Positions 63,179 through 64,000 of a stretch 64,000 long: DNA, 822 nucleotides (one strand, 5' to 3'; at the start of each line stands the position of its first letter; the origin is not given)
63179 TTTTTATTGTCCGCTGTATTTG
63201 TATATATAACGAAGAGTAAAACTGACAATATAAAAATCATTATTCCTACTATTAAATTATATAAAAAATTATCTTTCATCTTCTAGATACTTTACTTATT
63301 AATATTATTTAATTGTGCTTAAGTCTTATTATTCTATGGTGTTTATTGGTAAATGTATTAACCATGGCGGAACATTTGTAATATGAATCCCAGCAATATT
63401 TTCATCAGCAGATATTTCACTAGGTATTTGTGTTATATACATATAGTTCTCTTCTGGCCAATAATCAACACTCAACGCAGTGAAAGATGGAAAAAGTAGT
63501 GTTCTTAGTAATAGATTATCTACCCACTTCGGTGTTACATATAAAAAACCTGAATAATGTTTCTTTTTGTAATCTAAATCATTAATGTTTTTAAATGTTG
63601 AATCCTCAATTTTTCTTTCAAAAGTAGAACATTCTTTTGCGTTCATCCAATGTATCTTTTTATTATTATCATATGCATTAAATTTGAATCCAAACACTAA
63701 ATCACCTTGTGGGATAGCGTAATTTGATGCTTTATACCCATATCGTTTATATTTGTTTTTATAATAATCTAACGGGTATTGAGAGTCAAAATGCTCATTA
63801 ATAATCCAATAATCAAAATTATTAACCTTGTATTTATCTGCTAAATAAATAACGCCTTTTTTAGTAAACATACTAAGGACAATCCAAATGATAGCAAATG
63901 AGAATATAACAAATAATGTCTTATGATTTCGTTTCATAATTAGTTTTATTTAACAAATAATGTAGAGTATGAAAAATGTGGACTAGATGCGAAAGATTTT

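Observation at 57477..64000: AT-rich one-strand array of unrecognisable small membrane proteins around an Rhs relic: candidate polymorphic toxin/immunity depot or an undescribed conflict system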

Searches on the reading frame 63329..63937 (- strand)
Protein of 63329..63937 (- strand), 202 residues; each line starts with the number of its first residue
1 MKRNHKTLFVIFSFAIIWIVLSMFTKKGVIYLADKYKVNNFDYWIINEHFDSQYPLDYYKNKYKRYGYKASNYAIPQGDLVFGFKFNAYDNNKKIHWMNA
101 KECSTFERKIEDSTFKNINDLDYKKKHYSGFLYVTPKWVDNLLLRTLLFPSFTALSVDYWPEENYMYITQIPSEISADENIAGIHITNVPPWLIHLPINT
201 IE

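Call 7: search_protein_families(library=pfam, max_evalue=0.1, proteins=[window:63329-63937:-])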
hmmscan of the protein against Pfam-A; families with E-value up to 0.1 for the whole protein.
window:63329-63937:- (202 aa): 0 families

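Call 8: find_encoding_contigs(protein=window:63329-63937:-, flank=10000, max_places=6)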
Protein window:63329-63937:- (202 aa): 11 contigs read that carry it; 6 places shown.
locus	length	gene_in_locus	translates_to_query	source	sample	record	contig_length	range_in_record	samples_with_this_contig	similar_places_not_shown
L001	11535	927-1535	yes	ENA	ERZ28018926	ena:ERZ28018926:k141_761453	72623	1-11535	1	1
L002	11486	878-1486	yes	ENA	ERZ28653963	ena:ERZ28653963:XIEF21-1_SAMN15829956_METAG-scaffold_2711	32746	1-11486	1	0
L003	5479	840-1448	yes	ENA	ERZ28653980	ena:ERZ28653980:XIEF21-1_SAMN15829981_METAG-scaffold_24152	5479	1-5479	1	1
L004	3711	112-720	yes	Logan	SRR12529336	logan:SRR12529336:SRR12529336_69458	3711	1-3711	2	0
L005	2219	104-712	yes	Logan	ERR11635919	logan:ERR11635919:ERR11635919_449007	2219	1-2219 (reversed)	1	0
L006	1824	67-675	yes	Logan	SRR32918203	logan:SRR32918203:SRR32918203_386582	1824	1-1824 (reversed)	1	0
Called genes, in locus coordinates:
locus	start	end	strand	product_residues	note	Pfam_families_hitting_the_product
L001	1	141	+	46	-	?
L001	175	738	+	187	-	-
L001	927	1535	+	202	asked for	-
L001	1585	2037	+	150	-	-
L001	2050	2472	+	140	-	-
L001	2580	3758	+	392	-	-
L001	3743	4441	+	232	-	-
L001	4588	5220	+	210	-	-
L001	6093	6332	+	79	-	-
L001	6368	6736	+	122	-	-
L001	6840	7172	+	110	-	-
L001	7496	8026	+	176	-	PF13338:AbiEi_4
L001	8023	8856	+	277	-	PF08843:AbiEii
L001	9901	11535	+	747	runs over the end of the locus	PF02901:PFL-like, PF01228:Gly_radical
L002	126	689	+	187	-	-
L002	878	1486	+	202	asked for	-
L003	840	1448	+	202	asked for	-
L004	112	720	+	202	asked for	-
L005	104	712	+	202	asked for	-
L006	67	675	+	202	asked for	-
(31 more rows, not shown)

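Call 16: find_related_loci(query=window:63329-63937:-, collection=genome_contigs, flank=10000)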
Query window:63329-63937:- (202 aa) in genome_contigs; peptide patterns used: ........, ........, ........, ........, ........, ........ (x = any residue, [..] = any of these).
181 stretches matched a pattern, but none encodes a relative of the query by tblastn (E <= 1e-3).
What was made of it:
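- Tried and rejected: Genome-collection scan with p202: no relative (call 16).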

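Call 17: search_protein_families(library=ncbifam, max_evalue=0.1, proteins=[window:63329-63937:-, L001:151-738:+])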
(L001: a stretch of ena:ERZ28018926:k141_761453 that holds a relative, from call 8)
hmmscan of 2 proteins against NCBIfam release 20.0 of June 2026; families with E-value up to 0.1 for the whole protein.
window:63329-63937:- (202 aa): 0 families

L001:151-738:+ (195 aa): 1 family
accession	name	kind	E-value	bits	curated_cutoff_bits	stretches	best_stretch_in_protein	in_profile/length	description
NF041243.1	T6SS_IglJ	equivalog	0.064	12.6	100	1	97-157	137-193/223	type VI secretion system baseplate protein IglJ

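Call 18: search_protein_families(library=padloc, max_evalue=0.1, proteins=[window:63329-63937:-, L001:151-738:+])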
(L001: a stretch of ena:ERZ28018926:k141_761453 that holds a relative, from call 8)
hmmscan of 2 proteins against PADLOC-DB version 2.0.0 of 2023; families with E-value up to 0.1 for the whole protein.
window:63329-63937:- (202 aa): 0 families

L001:151-738:+ (195 aa): 1 family
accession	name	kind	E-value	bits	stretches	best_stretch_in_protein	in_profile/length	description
PDLC02255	AbiEi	-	0.015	12.8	1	78-144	71-135/186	AbiEi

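Call 20: search_protein_families(library=pfam, max_evalue=1, proteins=[L001:151-738:+])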
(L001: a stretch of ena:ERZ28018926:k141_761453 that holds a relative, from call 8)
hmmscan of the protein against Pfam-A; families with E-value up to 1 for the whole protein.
L001:151-738:+ (195 aa): 0 families

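Call 25: list_cluster_members(proteins=[window:63329-63937:-, window:62827-63279:-, window:62392-62814:-, window:61106-62284:-, window:60423-61121:-, window:59644-60276:-, window:58128-58496:-, window:57692-58024:-, L001:175-738:+, window:52720-54963:-])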
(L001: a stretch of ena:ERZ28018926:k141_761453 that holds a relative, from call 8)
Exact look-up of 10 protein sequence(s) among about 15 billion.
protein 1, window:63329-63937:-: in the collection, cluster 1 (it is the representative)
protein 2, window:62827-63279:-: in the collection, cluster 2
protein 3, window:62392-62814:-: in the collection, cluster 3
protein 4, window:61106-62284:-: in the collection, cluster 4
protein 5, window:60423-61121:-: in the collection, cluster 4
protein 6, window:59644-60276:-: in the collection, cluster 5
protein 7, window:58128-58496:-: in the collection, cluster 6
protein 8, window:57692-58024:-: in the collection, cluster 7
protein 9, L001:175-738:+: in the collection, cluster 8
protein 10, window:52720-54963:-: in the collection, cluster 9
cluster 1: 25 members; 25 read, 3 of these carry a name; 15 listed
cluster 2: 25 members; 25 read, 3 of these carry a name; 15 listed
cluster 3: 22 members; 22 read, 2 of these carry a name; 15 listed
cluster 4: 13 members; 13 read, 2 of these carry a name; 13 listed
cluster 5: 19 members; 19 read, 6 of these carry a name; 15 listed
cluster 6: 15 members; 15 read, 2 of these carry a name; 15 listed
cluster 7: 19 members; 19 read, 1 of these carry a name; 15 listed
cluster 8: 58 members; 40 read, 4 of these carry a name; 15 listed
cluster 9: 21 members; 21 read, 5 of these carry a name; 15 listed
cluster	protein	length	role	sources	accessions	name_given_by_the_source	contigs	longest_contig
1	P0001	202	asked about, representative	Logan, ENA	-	-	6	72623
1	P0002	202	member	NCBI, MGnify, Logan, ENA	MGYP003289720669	FL=1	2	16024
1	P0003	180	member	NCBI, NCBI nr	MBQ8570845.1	MAG: hypothetical protein IJ444_04990 [Kiritimatiellae bacterium] | hypothetical protein [Kiritimatiellia bacterium]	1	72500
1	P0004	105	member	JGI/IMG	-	hypothetical protein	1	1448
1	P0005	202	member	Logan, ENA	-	-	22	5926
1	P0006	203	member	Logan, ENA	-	-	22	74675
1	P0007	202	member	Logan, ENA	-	-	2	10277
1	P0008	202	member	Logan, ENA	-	-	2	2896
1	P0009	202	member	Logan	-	-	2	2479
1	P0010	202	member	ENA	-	-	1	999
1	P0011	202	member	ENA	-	-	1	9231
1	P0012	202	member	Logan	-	-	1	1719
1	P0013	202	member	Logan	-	-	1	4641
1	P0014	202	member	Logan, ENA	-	-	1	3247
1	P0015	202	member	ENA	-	-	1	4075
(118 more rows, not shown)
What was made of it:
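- The proteins are listed in NCBI under a Kiritimatiellae MAG (call 25).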

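Call 73: search_solved_structures(query=window:63329-63937:-, max_evalue=1)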
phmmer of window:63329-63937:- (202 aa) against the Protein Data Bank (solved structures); distinct sequences matched with E-value up to 1: 3.
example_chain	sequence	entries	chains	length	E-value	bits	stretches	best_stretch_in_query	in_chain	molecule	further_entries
3sb4_A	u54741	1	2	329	0.028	17.1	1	27-165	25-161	Hypothetical leucine rich repeat protein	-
6qx2_d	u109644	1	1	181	0.45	13.2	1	119-179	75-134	DNA gyrase subunit B,DNA gyrase subunit B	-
7k7h_H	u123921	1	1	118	0.6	12.8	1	132-192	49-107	Fab Heavy Chain Variable Domain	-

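Call 96: search_protein_families(library=phrogs, max_evalue=0.01, proteins=[window:63329-63937:-])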
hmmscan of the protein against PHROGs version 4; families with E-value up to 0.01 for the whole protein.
window:63329-63937:- (202 aa): 0 families
